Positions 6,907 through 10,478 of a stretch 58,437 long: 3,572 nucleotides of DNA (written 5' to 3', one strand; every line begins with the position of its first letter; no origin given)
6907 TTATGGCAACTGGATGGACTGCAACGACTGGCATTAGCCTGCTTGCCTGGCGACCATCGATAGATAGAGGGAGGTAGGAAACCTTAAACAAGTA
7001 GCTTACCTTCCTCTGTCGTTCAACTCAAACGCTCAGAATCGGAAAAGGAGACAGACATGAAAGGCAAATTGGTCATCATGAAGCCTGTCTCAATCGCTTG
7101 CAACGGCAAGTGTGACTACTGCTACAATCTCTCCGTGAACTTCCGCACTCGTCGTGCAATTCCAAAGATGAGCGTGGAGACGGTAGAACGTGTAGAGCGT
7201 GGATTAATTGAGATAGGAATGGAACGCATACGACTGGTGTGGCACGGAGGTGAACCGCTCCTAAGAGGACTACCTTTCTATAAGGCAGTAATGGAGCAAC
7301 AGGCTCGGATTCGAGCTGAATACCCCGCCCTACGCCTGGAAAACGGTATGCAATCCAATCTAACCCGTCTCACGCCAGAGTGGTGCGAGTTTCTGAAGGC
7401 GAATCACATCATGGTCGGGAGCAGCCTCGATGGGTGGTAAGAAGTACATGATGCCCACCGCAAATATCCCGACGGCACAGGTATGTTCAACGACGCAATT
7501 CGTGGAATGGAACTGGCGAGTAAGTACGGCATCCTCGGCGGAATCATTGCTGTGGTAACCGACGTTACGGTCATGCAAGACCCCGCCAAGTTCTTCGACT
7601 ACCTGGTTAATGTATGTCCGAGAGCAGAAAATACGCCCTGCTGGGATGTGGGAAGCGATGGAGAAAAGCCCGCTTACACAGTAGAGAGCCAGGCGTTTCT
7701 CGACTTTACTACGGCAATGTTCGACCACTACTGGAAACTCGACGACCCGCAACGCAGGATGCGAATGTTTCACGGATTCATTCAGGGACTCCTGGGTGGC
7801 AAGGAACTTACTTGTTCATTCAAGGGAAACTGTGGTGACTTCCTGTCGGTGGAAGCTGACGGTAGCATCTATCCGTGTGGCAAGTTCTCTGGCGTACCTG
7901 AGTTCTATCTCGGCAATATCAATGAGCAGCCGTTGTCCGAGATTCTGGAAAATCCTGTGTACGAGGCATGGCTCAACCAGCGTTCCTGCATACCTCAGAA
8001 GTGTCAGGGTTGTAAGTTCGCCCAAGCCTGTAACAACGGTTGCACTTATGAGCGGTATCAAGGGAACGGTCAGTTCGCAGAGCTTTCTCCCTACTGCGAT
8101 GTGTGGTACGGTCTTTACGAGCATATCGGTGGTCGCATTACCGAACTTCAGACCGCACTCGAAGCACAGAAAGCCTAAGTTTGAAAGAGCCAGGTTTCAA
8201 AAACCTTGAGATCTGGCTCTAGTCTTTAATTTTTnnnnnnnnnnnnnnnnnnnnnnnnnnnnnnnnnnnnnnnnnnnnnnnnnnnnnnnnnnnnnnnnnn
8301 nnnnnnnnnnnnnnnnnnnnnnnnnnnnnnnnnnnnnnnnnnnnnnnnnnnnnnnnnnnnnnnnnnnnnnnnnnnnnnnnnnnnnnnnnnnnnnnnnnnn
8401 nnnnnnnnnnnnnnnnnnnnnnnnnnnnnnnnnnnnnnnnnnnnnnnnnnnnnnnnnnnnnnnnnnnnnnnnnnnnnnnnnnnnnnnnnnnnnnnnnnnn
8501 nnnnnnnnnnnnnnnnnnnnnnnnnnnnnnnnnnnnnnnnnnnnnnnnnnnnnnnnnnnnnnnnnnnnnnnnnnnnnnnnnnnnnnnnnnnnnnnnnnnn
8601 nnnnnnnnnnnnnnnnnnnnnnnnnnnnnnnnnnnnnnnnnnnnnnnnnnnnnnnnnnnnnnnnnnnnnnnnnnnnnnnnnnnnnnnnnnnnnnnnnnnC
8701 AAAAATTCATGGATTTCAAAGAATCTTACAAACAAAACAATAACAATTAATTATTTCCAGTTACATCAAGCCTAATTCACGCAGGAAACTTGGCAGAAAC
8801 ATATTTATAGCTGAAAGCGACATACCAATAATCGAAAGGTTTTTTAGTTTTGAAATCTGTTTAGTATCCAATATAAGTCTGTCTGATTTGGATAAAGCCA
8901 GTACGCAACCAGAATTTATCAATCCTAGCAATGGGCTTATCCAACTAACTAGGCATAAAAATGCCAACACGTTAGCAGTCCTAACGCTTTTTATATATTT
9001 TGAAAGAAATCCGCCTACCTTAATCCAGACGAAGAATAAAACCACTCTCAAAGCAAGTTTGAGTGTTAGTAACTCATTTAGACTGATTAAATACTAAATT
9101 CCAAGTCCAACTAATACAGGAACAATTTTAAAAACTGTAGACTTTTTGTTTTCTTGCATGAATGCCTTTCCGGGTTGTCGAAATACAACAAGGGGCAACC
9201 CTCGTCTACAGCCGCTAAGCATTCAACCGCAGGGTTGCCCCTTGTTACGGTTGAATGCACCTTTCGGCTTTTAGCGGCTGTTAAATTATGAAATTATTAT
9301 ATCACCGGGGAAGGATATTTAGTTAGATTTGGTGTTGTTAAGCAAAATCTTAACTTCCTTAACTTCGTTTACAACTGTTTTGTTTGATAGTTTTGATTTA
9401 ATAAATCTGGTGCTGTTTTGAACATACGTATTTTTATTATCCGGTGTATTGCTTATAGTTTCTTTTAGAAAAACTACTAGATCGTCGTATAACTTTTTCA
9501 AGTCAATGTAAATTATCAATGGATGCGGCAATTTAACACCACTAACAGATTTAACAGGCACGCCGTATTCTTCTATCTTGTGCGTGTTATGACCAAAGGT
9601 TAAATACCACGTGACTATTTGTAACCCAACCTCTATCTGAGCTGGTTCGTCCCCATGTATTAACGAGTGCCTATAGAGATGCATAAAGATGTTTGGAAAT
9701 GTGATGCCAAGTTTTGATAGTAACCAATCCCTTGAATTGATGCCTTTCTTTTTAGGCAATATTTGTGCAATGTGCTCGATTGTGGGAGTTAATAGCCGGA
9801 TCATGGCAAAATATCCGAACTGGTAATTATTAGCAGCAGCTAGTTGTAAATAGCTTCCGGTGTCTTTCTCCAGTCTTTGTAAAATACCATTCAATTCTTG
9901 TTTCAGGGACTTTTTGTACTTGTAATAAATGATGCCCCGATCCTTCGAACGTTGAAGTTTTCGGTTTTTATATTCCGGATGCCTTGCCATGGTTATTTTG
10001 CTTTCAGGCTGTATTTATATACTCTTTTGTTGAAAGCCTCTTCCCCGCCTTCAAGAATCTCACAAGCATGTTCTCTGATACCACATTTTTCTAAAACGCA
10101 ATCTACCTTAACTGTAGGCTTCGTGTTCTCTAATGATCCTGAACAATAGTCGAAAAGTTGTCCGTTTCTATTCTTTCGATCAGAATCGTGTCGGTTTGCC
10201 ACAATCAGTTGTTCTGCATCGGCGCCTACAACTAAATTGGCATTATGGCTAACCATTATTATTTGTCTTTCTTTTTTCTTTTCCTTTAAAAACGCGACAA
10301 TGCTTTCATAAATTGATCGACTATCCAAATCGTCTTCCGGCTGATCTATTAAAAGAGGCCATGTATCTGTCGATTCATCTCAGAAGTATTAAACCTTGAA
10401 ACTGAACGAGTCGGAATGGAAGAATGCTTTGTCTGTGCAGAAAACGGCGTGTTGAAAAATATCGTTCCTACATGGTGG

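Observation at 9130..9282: GC-rich nest of perfect, mutually exclusive helices (A-B-C-A'-C'-B' topology)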

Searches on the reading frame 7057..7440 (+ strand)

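Call 12: search_protein_families(library=pfam, proteins=[window:7057-7440:+], max_evalue=0.1)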
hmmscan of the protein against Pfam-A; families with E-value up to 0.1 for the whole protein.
window:7057-7440:+ (127 aa): 2 families
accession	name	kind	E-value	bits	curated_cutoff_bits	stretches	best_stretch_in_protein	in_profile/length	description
PF04055.27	Radical_SAM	-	5.8e-11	43.3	29.5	1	13-125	5-110/166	Radical SAM superfamily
PF13353.11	Fer4_12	-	0.00054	20.7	22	1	14-120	14-113/137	4Fe-4S single cluster domain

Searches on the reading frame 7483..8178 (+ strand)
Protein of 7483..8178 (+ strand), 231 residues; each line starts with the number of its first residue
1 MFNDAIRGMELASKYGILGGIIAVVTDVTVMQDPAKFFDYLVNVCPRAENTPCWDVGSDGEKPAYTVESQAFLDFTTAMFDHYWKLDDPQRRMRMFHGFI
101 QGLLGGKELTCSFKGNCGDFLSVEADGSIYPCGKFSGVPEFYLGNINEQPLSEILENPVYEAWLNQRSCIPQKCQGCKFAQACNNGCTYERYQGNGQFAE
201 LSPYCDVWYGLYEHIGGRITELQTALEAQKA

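Call 12: search_protein_families(library=pfam, proteins=[window:7483-8178:+], max_evalue=0.1)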
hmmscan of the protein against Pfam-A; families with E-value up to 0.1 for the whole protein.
window:7483-8178:+ (231 aa): 1 family
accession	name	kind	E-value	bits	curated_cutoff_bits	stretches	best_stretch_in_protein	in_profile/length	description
PF13186.11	SPASM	-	5.8e-10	39.7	21.5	1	119-178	6-67/67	Iron-sulfur cluster-binding domain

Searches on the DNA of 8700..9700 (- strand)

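Call 10: search_rna_families(source=window, start=8700, end=9700, threshold=evalue, max_evalue=10, show_alignments=3)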
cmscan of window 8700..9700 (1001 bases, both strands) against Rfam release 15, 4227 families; matches with E-value up to 10: 2.
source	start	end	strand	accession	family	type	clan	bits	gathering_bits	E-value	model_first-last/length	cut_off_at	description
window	9295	9392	+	RF01457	rli22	Gene; sRNA;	CL00114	20.1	80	1.6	1-111/111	no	Listeria sRNA rli22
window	9184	9249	+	RF00785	mir-90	Gene; miRNA;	-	15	68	8.3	1-84/84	no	mir-90 microRNA precursor family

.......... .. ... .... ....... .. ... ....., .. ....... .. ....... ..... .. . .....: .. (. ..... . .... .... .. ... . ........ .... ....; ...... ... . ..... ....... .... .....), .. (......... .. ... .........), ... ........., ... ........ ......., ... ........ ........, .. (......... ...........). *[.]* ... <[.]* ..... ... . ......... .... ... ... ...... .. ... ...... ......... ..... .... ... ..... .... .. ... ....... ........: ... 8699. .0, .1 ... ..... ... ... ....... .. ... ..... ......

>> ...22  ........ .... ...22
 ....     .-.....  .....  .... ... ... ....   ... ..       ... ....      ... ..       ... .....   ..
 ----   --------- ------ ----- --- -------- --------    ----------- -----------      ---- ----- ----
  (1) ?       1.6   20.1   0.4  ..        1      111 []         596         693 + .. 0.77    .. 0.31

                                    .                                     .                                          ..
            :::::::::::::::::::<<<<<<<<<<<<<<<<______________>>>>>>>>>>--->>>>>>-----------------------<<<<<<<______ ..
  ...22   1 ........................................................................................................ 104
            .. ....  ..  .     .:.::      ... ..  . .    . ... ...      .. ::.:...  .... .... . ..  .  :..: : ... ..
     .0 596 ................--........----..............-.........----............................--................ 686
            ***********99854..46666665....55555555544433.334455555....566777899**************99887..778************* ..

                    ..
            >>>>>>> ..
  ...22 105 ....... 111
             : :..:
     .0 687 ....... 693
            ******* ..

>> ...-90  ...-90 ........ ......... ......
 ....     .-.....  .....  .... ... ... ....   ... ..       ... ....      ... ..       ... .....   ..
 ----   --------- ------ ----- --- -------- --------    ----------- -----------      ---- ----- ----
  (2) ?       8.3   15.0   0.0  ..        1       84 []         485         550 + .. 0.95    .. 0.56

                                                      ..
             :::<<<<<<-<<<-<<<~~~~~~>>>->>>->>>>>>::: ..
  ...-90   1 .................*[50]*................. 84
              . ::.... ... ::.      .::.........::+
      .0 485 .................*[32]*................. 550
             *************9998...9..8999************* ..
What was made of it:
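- On Any Rfam 15 family: At E up to 10 on 8700-9700 there are only chance-level hits: mir-90 at 15 bits and rli22 at 20 bits (call 10).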

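Call 59: search_dna_similar(query=window:9125-9310:-, collection=plasmids, mode=distant, max_evalue=0.01, max_rows=15)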
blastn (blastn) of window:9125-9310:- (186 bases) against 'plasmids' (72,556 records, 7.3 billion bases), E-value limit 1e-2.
No match.

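Call 88: build_rna_model(alignment_id=A7, structure=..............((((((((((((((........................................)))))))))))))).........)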
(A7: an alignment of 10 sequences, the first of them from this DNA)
Model R1 built from alignment A7 (10 sequences, 91 columns); structure: as given.
model positions 83; base pairs 14; branch points 0; effective number of sequences 2.75; information 0.684 bits per position. Calibrated on 0.2 Mb of random sequence (short: E-values are rough).
structure used (alignment columns):
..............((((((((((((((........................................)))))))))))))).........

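Call 89: search_with_rna_model(model_id=R1, sources=[window, L003, L005, L007, L008, L011, L012, L015, L017, L042, L065, L088, L138, L139, L143, L144, L146, L147, L148, L033, L077, L018, L019, L022, L026], max_evalue=1)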
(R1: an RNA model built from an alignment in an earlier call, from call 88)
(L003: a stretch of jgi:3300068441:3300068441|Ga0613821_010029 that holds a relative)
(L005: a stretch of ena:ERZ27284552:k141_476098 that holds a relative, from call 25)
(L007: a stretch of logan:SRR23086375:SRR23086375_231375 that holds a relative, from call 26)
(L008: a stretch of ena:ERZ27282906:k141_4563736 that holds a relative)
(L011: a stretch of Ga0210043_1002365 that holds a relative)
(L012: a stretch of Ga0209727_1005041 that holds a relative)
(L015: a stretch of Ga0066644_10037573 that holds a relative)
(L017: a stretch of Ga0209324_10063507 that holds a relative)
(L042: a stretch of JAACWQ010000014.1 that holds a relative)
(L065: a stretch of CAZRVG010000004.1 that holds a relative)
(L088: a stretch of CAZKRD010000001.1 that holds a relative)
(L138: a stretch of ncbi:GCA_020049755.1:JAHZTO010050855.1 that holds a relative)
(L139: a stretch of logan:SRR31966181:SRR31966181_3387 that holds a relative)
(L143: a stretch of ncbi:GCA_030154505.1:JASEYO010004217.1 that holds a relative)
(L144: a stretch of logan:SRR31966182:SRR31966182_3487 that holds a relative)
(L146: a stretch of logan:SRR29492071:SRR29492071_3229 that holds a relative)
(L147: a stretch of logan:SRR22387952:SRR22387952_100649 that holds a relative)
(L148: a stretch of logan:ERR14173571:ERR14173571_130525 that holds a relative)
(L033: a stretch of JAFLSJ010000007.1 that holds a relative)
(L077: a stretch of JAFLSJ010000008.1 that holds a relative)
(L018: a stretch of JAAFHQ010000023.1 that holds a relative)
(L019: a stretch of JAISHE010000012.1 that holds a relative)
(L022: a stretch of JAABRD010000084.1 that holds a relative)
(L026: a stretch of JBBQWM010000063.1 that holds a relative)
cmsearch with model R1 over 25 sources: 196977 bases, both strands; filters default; matches with E-value up to 1: 44.
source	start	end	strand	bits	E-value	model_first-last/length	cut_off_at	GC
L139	1383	1465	+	91.3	5e-22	1-83/83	no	0.54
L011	7112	7196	+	90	1.2e-21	1-83/83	no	0.51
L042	2655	2739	-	90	1.2e-21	1-83/83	no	0.51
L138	1390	1470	+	89.3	1.8e-21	1-83/83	no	0.53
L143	1616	1696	+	87.1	7.1e-21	1-83/83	no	0.53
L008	3377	3456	+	82.2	1.6e-19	1-83/83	no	0.51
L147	377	461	+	81.9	1.9e-19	1-83/83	no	0.49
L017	550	633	-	80.1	6.3e-19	1-83/83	no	0.51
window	9179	9258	-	80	6.7e-19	1-83/83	no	0.54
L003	4288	4367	-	80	6.7e-19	1-83/83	no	0.54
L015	190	274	-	74.5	2.1e-17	1-83/83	no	0.41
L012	6311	6399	-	66.6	3.2e-15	1-83/83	no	0.46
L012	6308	6396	+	34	2.9e-06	1-83/83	no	0.46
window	9174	9254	+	32.4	7.7e-06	1-83/83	no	0.53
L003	4283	4363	+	32.4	7.7e-06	1-83/83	no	0.53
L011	7115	7200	-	30.4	2.8e-05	1-83/83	no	0.5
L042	2651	2736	+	30.4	2.8e-05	1-83/83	no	0.5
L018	1814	1896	-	30.3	3.1e-05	1-83/83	no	0.59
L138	1393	1473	-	28.9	7.2e-05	1-83/83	no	0.53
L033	480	584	+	28.7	8.1e-05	1-83/83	no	0.38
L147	380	464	-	28.7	8.3e-05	1-83/83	no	0.47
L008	3381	3458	-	28.6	8.6e-05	1-83/83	no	0.51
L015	185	271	+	28.1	0.00012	1-83/83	no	0.43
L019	2075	2177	+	26.9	0.00025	1-83/83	no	0.5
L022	6998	7085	-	26.8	0.00027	1-83/83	no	0.6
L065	5841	5930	-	26.1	0.00041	1-83/83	no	0.51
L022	6994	7082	+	25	0.00085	1-83/83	no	0.58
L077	7063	7166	-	24.7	0.0011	1-83/83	no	0.44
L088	7447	7548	-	24.4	0.0013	1-83/83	no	0.56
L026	7878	7976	-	24.3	0.0013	1-83/83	no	0.55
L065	5837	5926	+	23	0.003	1-83/83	no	0.5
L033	483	587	-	22.9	0.0033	1-83/83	no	0.38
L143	1619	1699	-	22.3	0.0047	1-83/83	no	0.52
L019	2078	2180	-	21.9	0.0062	1-83/83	no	0.5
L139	1386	1468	-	21.3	0.0088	1-83/83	no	0.54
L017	549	628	+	21.3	0.009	1-83/83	no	0.5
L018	1824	1883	+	19.7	0.024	14-73/83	no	0.62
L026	7888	7963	+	19.5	0.027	14-73/83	no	0.59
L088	7457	7533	+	19.4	0.029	14-73/83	no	0.57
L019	6197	6248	-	18.7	0.045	1-83/83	no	0.6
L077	7058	7163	+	17.7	0.085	1-83/83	no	0.44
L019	6207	6235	+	14.8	0.56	14-73/83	no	0.62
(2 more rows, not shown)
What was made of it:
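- The covariance model gives 67-91 bits in the sense orientation against 21-34 in antisense (call 89).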

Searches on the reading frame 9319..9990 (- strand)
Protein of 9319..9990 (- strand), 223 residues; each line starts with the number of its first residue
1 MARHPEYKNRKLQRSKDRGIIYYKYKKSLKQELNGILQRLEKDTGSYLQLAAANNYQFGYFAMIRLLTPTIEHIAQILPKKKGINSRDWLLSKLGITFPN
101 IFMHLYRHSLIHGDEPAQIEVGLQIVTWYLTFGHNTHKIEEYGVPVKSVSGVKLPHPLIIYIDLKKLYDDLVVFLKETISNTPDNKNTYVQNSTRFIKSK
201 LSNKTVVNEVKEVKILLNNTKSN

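Call 12: search_protein_families(library=pfam, proteins=[window:9319-9990:-], max_evalue=0.1)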
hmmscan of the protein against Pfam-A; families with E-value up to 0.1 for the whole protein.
window:9319-9990:- (223 aa): 0 families

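Call 13: search_protein_families(library=padloc, proteins=[window:9319-9990:-], max_evalue=0.1)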
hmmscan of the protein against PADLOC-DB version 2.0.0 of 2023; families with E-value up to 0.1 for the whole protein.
window:9319-9990:- (223 aa): 0 families

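Call 17: find_encoding_contigs(protein=window:9319-9990:-, flank=6000, max_places=10)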
Protein window:9319-9990:- (223 aa): 2 contigs read that carry it; 1 place shown.
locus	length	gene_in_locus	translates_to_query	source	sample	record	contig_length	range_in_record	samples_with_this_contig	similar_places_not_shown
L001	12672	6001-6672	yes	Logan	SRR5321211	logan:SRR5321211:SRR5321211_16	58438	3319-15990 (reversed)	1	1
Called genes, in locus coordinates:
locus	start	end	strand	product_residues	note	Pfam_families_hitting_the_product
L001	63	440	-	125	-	PF00072:Response_reg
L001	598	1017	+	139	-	PF20393:Pro_CA_2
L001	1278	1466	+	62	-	-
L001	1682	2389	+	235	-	PF02517:Rce1-like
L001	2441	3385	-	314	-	PF00561:Abhydrolase_1, PF00975:Thioesterase (weak), PF12146:Hydrolase_4, PF12697:Abhydrolase_6, PF06028:DUF915 (weak)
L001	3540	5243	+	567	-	PF09972:DUF2207, PF20990:DUF2207_C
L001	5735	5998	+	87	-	-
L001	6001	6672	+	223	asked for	-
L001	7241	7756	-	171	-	-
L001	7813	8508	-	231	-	PF13186:SPASM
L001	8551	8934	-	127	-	PF04055:Radical_SAM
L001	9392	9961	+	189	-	PF13485:Peptidase_MA_2 (faint)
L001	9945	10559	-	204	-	PF01551:Peptidase_M23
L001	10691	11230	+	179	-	-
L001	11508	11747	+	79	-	-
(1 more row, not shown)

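Call 24: find_homologous_proteins(query=window:9319-9990:-, max_evalue=0.001)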
Query window:9319-9990:- (223 aa): 3 proteins with E <= 0.001 among 138 candidates.
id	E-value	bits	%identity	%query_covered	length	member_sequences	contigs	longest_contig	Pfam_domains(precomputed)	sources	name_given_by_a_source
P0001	6.9e-143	492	100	100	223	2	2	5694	-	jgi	jgi:hypothetical protein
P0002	2.2e-121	422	90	93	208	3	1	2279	-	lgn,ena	-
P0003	9.0e-103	361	74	97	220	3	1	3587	-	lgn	-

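Call 25: find_encoding_contigs(protein=P0002, flank=6000)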
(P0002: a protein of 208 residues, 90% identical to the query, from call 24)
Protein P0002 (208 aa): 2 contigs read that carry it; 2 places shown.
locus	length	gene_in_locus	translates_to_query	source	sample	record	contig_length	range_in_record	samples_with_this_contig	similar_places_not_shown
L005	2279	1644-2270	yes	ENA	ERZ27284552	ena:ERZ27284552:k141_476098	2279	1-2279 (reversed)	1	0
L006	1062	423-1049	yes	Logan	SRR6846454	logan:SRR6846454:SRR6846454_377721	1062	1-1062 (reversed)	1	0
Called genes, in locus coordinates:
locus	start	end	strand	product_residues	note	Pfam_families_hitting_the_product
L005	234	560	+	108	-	-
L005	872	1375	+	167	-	-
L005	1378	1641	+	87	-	-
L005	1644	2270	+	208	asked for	-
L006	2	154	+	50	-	?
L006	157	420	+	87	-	-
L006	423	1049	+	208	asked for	-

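Call 26: find_encoding_contigs(protein=P0003, flank=6000)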
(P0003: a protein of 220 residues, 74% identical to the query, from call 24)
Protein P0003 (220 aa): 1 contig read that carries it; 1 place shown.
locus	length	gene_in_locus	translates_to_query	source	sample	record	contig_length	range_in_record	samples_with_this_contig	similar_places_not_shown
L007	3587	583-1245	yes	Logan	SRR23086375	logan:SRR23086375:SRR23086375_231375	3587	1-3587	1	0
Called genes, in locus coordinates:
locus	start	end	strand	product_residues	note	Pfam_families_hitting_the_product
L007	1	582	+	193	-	?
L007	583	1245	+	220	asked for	-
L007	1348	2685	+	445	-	PF04055:Radical_SAM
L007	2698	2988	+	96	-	-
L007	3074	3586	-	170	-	?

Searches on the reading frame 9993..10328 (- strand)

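Call 12: search_protein_families(library=pfam, proteins=[window:9993-10328:-], max_evalue=0.1)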
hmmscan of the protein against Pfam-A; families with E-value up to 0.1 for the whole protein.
window:9993-10328:- (111 aa): 0 families

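Call 13: search_protein_families(library=padloc, proteins=[window:9993-10328:-], max_evalue=0.1)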
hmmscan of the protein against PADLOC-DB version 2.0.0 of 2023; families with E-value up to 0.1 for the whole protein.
window:9993-10328:- (111 aa): 5 families
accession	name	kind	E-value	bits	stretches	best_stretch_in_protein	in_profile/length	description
PDLC02208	Ppl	-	7.1e-09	32.3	1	7-103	813-889/894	-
PDLC00069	GajA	-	0.0028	14.1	1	9-57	354-406/687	AAA ATPase domain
PDLC04174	HEC-01A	-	0.0036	14.6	1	10-50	189-229/264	-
PDLC04135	mad3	-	0.01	13.4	1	9-46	303-339/374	mads_3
PDLC00077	GajA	-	0.01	12.5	1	14-48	361-395/616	AAA ATPase domain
